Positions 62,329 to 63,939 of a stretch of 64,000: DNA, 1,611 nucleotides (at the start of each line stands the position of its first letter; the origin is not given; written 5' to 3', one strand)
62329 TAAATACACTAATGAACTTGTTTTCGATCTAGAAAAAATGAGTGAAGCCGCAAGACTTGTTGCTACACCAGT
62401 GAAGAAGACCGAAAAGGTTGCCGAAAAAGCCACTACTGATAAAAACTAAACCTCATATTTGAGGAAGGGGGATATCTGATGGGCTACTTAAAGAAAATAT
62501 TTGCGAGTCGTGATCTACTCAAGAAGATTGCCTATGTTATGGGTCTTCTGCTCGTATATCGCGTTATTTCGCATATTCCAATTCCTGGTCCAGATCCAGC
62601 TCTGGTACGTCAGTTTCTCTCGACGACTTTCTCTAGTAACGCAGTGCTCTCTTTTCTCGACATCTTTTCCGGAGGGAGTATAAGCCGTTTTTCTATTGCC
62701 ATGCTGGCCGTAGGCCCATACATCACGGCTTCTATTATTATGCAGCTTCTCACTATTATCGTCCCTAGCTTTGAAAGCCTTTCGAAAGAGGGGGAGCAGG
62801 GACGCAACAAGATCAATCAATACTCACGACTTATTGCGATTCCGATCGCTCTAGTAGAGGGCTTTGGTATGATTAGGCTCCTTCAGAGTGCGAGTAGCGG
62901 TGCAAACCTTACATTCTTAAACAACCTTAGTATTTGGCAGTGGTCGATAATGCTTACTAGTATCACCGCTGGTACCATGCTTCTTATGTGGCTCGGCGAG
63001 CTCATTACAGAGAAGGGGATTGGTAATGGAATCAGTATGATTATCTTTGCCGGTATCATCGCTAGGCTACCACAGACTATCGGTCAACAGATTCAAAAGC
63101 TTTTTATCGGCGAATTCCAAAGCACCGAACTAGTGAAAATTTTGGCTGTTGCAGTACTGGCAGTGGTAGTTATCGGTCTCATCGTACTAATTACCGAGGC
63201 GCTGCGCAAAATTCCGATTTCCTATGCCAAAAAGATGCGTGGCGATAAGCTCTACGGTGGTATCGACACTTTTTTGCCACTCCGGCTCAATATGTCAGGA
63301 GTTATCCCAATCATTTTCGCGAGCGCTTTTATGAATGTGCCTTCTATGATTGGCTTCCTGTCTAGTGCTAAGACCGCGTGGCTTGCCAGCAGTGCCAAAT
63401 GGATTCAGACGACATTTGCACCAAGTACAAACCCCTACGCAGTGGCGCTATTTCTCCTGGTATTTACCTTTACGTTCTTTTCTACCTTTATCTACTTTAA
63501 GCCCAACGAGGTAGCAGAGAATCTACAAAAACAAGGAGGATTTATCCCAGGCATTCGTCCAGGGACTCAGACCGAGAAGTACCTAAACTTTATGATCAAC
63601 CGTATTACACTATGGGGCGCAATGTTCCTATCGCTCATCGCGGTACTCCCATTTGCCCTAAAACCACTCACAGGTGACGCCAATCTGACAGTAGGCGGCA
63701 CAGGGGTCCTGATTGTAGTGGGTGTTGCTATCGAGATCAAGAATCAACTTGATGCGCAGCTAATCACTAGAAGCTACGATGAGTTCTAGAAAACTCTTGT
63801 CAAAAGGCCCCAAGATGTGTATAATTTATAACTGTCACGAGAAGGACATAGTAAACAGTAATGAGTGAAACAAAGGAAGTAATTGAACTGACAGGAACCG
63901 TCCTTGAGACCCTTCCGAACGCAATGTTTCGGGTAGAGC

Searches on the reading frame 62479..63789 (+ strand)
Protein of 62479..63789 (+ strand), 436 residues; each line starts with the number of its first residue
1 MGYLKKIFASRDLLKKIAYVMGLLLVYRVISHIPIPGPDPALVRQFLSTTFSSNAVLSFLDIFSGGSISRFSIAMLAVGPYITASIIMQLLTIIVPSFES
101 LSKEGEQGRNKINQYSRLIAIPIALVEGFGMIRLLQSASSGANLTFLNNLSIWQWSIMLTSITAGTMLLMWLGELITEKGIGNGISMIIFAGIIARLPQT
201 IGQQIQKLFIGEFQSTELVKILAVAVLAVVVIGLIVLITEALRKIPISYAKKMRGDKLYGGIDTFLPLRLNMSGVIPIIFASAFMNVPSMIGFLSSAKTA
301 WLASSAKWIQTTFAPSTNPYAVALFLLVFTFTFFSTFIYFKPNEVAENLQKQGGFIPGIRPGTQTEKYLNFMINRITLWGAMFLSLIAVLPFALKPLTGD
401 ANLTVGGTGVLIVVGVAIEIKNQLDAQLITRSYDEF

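Call 43: find_encoding_contigs(protein=window:62479-63789:+, flank=10000, max_places=3)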
Protein window:62479-63789:+ (436 aa): no gene with exactly this product is on record in the collection.
